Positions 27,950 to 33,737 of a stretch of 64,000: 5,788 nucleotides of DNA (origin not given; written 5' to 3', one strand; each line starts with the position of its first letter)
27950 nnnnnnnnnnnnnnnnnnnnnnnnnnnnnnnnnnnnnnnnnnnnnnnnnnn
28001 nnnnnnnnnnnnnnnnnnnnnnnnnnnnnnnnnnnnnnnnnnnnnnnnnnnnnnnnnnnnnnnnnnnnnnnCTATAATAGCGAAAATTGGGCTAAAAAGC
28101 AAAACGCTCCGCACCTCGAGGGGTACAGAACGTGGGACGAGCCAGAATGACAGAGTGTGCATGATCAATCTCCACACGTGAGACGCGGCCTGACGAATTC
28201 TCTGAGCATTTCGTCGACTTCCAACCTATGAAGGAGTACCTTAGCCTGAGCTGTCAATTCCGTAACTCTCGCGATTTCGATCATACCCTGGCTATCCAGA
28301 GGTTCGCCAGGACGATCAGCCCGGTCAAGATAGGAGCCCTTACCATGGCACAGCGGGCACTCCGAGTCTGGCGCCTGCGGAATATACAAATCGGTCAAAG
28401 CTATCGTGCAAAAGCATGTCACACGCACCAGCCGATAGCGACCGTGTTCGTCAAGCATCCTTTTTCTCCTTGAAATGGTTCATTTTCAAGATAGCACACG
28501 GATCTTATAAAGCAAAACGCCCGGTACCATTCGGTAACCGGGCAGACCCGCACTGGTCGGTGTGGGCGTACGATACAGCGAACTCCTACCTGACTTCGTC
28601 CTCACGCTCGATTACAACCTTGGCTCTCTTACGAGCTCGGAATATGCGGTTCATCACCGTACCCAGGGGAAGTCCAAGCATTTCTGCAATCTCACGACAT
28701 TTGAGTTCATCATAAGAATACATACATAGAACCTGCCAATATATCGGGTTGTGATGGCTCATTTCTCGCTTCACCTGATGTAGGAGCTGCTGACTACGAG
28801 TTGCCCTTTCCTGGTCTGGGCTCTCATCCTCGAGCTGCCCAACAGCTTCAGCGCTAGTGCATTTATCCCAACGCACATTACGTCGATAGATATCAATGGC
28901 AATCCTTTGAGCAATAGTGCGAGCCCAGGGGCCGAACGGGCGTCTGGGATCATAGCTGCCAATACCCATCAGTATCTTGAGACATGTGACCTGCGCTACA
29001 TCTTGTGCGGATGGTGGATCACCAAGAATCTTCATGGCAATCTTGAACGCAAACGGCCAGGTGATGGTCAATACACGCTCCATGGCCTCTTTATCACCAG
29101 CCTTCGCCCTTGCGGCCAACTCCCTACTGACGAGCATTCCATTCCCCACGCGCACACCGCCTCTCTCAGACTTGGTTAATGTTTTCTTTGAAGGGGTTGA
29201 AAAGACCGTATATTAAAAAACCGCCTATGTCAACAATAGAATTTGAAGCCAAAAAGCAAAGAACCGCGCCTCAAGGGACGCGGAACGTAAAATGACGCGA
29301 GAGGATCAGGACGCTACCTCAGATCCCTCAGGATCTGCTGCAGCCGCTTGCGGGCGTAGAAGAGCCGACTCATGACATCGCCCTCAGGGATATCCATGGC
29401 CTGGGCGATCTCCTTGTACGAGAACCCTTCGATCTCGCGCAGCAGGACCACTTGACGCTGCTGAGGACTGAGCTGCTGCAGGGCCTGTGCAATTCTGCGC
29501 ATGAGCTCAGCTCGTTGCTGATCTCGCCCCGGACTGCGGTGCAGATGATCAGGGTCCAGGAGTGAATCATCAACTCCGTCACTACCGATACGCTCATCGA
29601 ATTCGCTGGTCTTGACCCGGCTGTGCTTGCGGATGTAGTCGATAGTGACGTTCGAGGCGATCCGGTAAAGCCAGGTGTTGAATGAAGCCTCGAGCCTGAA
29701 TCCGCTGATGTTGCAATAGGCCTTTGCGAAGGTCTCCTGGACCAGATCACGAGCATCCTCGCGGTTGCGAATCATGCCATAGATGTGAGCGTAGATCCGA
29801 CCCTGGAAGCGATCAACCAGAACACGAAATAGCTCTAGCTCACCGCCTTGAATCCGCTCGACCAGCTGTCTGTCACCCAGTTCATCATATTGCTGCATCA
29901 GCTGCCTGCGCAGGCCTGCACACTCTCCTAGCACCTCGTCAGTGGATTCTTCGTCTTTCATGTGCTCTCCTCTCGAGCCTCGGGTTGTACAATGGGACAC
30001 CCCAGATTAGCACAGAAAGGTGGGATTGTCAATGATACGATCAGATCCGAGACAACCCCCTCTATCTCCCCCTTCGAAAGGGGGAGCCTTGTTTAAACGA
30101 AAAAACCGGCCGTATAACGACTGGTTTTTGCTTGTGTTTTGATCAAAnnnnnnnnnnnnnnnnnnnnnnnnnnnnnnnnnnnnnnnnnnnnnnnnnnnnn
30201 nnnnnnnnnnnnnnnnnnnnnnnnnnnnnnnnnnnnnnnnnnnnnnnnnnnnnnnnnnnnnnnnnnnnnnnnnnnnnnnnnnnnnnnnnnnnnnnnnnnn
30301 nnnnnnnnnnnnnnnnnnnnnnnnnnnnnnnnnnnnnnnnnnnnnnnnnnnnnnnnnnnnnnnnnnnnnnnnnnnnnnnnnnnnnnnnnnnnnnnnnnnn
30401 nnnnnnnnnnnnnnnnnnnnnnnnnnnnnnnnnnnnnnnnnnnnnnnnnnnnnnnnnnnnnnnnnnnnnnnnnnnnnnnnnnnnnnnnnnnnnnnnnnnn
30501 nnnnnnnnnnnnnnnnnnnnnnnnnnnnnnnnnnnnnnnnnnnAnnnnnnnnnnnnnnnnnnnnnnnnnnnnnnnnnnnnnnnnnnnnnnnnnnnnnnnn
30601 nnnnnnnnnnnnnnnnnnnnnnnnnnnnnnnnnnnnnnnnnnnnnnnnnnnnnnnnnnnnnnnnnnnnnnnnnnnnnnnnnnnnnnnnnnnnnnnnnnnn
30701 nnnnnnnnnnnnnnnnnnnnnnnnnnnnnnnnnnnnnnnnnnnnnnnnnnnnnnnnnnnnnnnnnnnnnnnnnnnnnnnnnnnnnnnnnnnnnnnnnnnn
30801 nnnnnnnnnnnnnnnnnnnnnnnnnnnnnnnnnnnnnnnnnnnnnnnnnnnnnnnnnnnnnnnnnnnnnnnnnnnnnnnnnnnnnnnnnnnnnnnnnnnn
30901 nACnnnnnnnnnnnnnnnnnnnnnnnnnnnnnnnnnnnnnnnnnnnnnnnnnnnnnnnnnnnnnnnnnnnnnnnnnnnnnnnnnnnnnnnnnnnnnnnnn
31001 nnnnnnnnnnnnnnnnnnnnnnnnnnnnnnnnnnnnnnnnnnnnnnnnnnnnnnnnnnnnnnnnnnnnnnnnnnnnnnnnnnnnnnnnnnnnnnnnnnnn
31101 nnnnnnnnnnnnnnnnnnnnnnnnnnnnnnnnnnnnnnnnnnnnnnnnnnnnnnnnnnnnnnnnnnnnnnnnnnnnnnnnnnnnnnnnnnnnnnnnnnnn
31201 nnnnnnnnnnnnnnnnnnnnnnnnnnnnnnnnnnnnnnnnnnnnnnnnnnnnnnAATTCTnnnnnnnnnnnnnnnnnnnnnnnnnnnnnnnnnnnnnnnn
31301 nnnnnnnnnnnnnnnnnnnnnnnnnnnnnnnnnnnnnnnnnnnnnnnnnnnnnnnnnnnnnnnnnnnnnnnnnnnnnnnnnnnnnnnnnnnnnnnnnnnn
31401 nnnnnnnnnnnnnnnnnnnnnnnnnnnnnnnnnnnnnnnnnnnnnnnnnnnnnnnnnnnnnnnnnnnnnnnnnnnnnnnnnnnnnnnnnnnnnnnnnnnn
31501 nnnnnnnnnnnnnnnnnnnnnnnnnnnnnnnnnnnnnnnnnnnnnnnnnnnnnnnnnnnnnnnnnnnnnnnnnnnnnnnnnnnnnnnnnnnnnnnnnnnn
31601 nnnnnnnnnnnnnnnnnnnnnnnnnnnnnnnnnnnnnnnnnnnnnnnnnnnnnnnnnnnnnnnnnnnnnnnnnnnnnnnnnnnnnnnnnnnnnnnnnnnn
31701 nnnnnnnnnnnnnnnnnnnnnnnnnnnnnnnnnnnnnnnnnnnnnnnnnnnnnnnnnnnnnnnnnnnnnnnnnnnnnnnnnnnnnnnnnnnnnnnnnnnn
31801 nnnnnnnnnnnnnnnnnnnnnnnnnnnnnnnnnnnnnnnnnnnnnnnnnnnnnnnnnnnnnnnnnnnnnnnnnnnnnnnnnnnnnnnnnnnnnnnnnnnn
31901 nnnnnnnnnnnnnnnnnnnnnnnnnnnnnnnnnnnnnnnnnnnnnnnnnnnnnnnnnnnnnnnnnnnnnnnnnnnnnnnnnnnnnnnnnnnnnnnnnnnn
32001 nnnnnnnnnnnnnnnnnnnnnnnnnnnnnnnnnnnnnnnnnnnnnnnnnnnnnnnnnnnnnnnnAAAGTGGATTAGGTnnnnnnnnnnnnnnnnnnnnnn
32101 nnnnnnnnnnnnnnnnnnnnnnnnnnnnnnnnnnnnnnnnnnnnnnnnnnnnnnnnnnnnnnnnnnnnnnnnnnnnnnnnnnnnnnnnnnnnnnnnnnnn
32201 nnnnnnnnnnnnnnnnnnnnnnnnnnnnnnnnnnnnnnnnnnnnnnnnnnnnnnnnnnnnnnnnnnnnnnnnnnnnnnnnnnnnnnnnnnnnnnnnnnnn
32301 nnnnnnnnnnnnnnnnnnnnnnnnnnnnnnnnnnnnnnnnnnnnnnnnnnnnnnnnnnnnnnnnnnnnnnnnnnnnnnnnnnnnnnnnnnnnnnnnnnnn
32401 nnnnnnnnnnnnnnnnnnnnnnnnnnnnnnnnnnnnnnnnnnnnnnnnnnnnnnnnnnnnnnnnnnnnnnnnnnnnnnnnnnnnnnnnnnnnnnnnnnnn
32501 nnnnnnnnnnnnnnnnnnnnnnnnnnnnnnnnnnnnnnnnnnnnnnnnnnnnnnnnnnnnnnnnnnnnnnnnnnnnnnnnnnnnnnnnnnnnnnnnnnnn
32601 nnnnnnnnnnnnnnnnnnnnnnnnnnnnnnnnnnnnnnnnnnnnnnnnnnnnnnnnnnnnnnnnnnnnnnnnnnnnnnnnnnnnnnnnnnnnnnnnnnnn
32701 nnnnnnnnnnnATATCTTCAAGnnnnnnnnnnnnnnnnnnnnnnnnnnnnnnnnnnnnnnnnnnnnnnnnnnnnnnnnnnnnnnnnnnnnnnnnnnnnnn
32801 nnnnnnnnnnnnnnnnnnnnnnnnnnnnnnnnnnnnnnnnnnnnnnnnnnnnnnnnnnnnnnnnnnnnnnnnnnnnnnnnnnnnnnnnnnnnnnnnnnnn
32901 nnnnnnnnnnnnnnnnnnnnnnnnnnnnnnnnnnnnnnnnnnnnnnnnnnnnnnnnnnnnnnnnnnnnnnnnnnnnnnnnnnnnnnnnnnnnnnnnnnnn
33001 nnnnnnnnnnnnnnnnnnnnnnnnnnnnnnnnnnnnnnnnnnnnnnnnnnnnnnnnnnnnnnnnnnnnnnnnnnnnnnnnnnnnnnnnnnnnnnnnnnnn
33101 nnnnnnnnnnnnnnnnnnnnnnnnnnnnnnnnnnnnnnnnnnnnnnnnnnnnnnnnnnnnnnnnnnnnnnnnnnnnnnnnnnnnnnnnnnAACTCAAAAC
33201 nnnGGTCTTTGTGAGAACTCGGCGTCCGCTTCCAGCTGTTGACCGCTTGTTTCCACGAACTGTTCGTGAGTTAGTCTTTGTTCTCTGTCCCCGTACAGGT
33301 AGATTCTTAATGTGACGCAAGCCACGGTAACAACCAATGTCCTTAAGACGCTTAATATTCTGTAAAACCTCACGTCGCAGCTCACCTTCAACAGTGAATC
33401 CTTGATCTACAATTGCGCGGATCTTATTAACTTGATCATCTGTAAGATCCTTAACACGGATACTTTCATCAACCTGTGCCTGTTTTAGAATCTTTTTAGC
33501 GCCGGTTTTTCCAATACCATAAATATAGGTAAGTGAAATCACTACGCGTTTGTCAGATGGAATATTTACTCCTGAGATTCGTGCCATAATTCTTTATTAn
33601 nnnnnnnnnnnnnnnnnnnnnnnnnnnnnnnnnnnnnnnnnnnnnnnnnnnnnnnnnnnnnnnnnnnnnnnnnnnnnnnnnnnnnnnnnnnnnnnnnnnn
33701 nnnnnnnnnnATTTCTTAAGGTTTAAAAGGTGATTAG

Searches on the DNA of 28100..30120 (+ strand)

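Call 90: search_dna_similar(query=window:28100-30120:+, collection=plasmids, mode=distant, max_rows=8)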
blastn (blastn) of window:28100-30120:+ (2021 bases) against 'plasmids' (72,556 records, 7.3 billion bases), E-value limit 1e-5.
No match.

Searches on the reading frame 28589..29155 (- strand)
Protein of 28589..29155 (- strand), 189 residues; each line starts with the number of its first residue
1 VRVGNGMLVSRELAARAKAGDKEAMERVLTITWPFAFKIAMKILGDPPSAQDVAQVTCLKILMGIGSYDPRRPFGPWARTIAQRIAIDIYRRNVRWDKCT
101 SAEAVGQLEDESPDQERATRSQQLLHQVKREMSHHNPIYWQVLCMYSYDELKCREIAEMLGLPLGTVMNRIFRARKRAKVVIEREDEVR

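Call 7: search_protein_families(library=pfam, proteins=[window:28589-29155:-], max_evalue=0.01)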
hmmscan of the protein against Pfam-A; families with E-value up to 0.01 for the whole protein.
window:28589-29155:- (189 aa): 4 families
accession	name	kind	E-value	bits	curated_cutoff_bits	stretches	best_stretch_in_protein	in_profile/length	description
PF04542.20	Sigma70_r2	-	1.2e-12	47.9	24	1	34-94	7-69/71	Sigma-70 region 2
PF08281.18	Sigma70_r4_2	-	2.3e-09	37.2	25.7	1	141-177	17-53/54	Sigma-70, region 4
PF04545.22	Sigma70_r4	-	2e-07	30.8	24.1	1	140-177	10-47/50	Sigma-70, region 4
PF13412.12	HTH_24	-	0.0042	17.1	21.9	1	152-173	19-40/48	Winged helix-turn-helix DNA-binding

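Call 8: search_protein_families(library=ncbifam, proteins=[window:28589-29155:-], max_evalue=0.01)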
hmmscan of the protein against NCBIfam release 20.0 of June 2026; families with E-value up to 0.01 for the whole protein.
window:28589-29155:- (189 aa): 78 families (the best 25 are shown)
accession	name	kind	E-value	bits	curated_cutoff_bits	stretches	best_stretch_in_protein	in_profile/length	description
TIGR02937.1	sigma70-ECF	superfamily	2.6e-23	82.4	42.9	1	23-179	1-162/165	sigma-70 family RNA polymerase sigma factor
NF007216.0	PRK09638.1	equivalog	8.5e-21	74.5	194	1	11-178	6-170/180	RNA polymerase sigma factor SigY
NF007223.0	PRK09641.1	equivalog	5.1e-20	72.1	209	1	11-179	6-181/187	RNA polymerase sigma factor SigW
TIGR02948.1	SigW_bacill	equivalog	6.3e-18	65.5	243.1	1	14-176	9-178/187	RNA polymerase sigma factor SigW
TIGR02950.1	SigM_subfam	subfamily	4.8e-17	62.2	147.95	1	37-180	14-156/159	RNA polymerase sigma factor, SigM family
NF008888.0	PRK11922.1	equivalog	1.4e-16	60.8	204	1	11-184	18-198/231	RNA polymerase sigma factor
NF004113.0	PRK05602.1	equivalog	4.8e-15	55.7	208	1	11-186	33-205/211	RNA polymerase sigma factor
NF009195.0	PRK12543.1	subfamily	5.6e-15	55.3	197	1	12-187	9-183/192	RNA polymerase sigma factor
NF009174.0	PRK12522.1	equivalog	1.9e-14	54.1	217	1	24-184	4-169/175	RNA polymerase sigma factor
NF009185.0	PRK12533.1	equivalog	2.7e-13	50.1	248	1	35-183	41-194/231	RNA polymerase sigma factor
NF009171.0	PRK12518.1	equivalog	2.7e-13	50.1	208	1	11-181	15-183/191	RNA polymerase sigma factor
NF009172.0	PRK12519.1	subfamily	4.7e-13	49.1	222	1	12-174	18-181/194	RNA polymerase sigma factor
NF009168.0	PRK12515.1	subfamily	6.3e-13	48.6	236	1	12-179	11-176/189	RNA polymerase sigma factor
NF009166.1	PRK12513.1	equivalog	1.9e-12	47.3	206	1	12-178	11-182/193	RNA polymerase sigma factor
NF058625.1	sigma_PG0214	equivalog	2e-12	47.1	130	1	36-182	17-161/170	GFO_1088 family ECF-type sigma factor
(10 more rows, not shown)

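Call 89: search_protein_families(library=phrogs, proteins=[window:28589-29155:-], max_evalue=0.001)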
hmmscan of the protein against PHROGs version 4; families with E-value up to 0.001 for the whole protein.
window:28589-29155:- (189 aa): 1 family
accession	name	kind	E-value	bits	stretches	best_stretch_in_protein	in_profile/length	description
phrog_1740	-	transcription regulation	5.4e-25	88.9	1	8-185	41-219/567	RNA polymerase sigma factor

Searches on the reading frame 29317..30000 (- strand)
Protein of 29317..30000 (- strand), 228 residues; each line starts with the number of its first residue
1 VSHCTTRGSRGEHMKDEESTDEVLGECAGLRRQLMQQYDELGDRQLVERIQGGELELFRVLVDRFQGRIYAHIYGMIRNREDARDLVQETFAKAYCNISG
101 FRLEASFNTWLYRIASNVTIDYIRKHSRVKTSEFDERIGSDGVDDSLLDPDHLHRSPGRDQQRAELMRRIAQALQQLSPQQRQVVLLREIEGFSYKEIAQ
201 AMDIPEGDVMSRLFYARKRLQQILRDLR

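Call 7: search_protein_families(library=pfam, proteins=[window:29317-30000:-], max_evalue=0.01)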
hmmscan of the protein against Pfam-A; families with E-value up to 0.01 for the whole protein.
window:29317-30000:- (228 aa): 6 families
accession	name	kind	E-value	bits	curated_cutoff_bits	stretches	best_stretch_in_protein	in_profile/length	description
PF08281.18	Sigma70_r4_2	-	5.5e-19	68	25.7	1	168-220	2-54/54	Sigma-70, region 4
PF04542.20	Sigma70_r2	-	7.4e-17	61.4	24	1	61-128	1-70/71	Sigma-70 region 2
PF04545.22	Sigma70_r4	-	1.1e-13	50.8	24.1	1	173-221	1-49/50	Sigma-70, region 4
PF07638.17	Sigma70_ECF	-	7.8e-08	32.9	21.1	1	109-225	73-184/185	ECF sigma factor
PF22233.2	PhyR_sigma-like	-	4.3e-07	30.1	27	1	174-209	1-36/50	Response regulator PhyR, sigma-like domain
PF13384.12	HTH_23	-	0.0025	18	24.6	0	180-206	5-31/50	Homeodomain-like domain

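Call 8: search_protein_families(library=ncbifam, proteins=[window:29317-30000:-], max_evalue=0.01)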
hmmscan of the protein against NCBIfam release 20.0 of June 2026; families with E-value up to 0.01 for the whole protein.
window:29317-30000:- (228 aa): 103 families (the best 25 are shown)
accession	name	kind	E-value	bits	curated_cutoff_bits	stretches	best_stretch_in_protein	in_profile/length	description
TIGR02939.1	RpoE_Sigma70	equivalog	1.8e-39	135.7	236.15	1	42-227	6-189/190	RNA polymerase sigma factor RpoE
NF009166.1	PRK12513.1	equivalog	6.4e-39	133.7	206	1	39-225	5-187/193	RNA polymerase sigma factor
NF007223.0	PRK09641.1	equivalog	7e-37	127.1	209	1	44-226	6-186/187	RNA polymerase sigma factor SigW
NF008888.0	PRK11922.1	equivalog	1.4e-36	126.3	204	1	35-224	9-196/231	RNA polymerase sigma factor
NF009171.0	PRK12518.1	equivalog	1.3e-34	119.7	208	1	35-225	6-185/191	RNA polymerase sigma factor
TIGR02950.1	SigM_subfam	subfamily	8.6e-34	116.7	147.95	1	63-224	7-158/159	RNA polymerase sigma factor, SigM family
TIGR02937.1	sigma70-ECF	superfamily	9.1e-34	116.5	42.9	1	57-224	2-165/165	sigma-70 family RNA polymerase sigma factor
TIGR02948.1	SigW_bacill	equivalog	1.3e-33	116.7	243.1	1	43-227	5-187/187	RNA polymerase sigma factor SigW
NF007225.0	PRK09643.1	equivalog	1.2e-31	110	190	1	35-228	6-186/204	RNA polymerase sigma factor SigM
NF007216.0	PRK09638.1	equivalog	4.5e-31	108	194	1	41-223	3-173/180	RNA polymerase sigma factor SigY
TIGR02947.1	SigH_actino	hypoth_equivalog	5.2e-31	107.8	251.55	1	68-227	23-182/193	RNA polymerase sigma-70 factor, TIGR02947 family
NF004113.0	PRK05602.1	equivalog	2.2e-30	105.8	208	1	29-226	18-203/211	RNA polymerase sigma factor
NF006089.0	PRK08241.1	subfamily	2.9e-29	102.2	240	1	51-222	17-202/343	RNA polymerase subunit sigma-70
NF058625.1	sigma_PG0214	equivalog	5.8e-26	91.2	130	1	56-225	4-162/170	GFO_1088 family ECF-type sigma factor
TIGR02985.1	Sig70_bacteroi1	subfamily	7.7e-26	91.2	126.4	1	57-223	2-161/162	RNA polymerase sigma-70 factor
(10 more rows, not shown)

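Call 27: find_homologous_proteins(query=window:29317-29961:-)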
Query window:29317-29961:- (215 aa): 7680 proteins with E <= 0.001 among 8000 candidates; the best 120 are listed.
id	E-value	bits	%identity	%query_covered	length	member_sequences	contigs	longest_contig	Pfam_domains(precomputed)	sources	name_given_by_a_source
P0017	4.4e-135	466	100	100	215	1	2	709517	PF07638.18,PF22233.3,PF04545.23,PF04542.21,PF08281.19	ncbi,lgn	-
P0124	6.4e-84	299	72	90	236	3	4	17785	PF07638.18,PF22233.3,PF04545.23,PF04542.21,PF08281.19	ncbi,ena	-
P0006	4.4e-80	286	71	87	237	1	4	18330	PF07638.18,PF04545.23,PF04542.21,PF08281.19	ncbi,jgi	jgi:RNA polymerase sigma-70 factor (ECF subfamily)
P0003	3.1e-79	283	71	87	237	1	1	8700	PF07638.18,PF04545.23,PF04542.21,PF08281.19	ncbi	-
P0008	7.9e-79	282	70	87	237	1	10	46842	PF07638.18,PF04545.23,PF04542.21,PF08281.19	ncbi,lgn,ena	-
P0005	9.9e-79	282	70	87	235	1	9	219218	PF07638.18,PF04545.23,PF04542.21,PF08281.19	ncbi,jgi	jgi:RNA polymerase sigma-70 factor (ECF subfamily)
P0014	3.4e-78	280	70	87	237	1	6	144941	PF07638.18,PF22233.3,PF04545.23,PF04542.21,PF08281.19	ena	-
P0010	5.3e-78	279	65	93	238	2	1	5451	PF07638.18,PF04545.23,PF04542.21,PF08281.19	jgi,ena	-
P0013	7.2e-78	279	70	86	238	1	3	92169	PF07638.18,PF04545.23,PF04542.21,PF08281.19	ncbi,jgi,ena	-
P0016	3.3e-77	277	69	87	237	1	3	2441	PF07638.18,PF04545.23,PF04542.21,PF08281.19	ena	-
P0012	3.4e-77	277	67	87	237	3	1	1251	PF13384.13,PF07638.18,PF22233.3,PF04545.23,PF04542.21,PF08281.19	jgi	jgi:RNA polymerase sigma-70 factor (ECF subfamily)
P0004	1.5e-76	275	68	88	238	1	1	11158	PF07638.18,PF04545.23,PF04542.21,PF08281.19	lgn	-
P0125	1.4e-75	271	63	96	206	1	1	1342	PF13384.13,PF07638.18,PF22233.3,PF04545.23,PF04542.21,PF08281.19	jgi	jgi:RNA polymerase sigma-70 factor (ECF subfamily)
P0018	1.7e-75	271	67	87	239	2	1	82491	PF07638.18,PF04545.23,PF04542.21,PF08281.19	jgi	jgi:RNA polymerase sigma-70 factor, ECF subfamily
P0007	2.2e-75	271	68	87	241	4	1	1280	PF07638.18,PF04545.23,PF04542.21,PF08281.19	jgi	jgi:RNA polymerase sigma-70 factor (ECF subfamily)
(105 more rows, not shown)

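Call 29: find_encoding_contigs(protein=P0124, flank=8000, max_places=3)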
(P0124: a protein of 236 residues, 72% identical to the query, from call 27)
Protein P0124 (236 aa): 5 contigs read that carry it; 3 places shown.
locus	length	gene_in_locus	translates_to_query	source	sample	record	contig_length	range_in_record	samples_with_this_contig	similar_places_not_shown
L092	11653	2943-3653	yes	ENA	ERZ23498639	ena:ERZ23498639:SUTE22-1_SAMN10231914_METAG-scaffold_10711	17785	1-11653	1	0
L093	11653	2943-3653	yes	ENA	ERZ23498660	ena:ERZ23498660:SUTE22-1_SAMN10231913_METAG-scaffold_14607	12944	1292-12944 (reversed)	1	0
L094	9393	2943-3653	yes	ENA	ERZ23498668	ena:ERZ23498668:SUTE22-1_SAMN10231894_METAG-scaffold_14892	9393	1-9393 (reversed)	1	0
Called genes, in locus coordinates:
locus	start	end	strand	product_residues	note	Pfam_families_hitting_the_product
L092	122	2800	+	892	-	PF02739:5_3_exonuc_N, PF01367:5_3_exonuc, PF01612:DNA_pol_A_exo1, PF22619:DNA_polI_exo1 (weak), PF00476:DNA_pol_A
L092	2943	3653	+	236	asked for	PF07638:Sigma70_ECF, PF04542:Sigma70_r2, PF08281:Sigma70_r4_2, PF04545:Sigma70_r4, PF22233:PhyR_sigma-like (weak)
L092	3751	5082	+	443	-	-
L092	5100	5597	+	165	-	-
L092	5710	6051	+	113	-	-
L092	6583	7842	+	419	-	PF05221:AdoHcyase, PF00670:AdoHcyase_NAD, PF02826:2-Hacid_dh_C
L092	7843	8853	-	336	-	PF00291:PALP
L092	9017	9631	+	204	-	PF01583:APS_kinase, PF13238:AAA_18 (faint), PF13671:AAA_33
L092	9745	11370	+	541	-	-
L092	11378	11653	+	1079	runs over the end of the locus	PF02811:PHP, PF07733:DNA_pol3_alpha, PF17657:DNA_pol3_finger, PF14579:HHH_6, PF01336:tRNA_anti-codon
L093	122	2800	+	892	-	PF02739:5_3_exonuc_N, PF01367:5_3_exonuc, PF01612:DNA_pol_A_exo1, PF22619:DNA_polI_exo1 (weak), PF00476:DNA_pol_A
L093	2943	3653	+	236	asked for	PF07638:Sigma70_ECF, PF04542:Sigma70_r2, PF08281:Sigma70_r4_2, PF04545:Sigma70_r4, PF22233:PhyR_sigma-like (weak)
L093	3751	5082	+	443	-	-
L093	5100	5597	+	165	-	-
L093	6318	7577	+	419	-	PF05221:AdoHcyase, PF00670:AdoHcyase_NAD, PF02826:2-Hacid_dh_C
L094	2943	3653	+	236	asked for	PF07638:Sigma70_ECF, PF04542:Sigma70_r2, PF08281:Sigma70_r4_2, PF04545:Sigma70_r4, PF22233:PhyR_sigma-like (weak)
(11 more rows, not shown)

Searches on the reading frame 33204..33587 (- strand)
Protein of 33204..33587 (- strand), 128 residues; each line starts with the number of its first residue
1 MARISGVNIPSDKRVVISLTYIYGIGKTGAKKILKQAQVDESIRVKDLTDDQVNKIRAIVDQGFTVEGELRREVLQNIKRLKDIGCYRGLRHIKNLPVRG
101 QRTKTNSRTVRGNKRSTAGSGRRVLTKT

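Call 68: list_cluster_members(proteins=[window:33600-33710:-, window:33877-34089:-, window:33204-33587:-, window:32726-33190:-, window:32082-32711:-, window:30907-31254:-, window:30548-30901:-, window:11171-13831:+])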
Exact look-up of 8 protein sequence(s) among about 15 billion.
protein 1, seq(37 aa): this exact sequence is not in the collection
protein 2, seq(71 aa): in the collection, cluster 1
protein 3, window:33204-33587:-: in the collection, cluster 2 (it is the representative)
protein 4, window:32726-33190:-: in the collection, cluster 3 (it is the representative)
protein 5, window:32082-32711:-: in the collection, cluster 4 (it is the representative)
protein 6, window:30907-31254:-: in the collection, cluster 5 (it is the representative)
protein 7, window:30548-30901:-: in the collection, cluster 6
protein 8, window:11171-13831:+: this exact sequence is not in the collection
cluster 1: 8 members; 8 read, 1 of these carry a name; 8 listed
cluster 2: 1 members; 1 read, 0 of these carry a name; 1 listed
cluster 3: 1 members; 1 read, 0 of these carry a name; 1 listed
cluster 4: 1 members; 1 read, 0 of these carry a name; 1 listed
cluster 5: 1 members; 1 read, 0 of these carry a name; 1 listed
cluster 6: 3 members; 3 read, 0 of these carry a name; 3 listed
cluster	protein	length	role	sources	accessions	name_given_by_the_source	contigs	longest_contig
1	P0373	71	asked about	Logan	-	-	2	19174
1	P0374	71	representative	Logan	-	-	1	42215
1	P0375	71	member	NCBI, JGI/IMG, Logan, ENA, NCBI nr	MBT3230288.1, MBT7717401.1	translation initiation factor IF-1 [Candidatus Uhrbacteria bacterium] | translation initiation factor IF-1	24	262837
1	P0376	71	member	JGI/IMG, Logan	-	-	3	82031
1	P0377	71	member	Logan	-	-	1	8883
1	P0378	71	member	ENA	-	-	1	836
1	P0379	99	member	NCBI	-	-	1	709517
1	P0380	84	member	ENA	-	-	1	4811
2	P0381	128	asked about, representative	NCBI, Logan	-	-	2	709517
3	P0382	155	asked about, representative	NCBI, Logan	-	-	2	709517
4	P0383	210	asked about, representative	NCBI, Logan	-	-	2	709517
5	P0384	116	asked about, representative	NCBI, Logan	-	-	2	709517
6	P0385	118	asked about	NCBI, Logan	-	-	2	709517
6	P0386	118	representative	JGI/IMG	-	-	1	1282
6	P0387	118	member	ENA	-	-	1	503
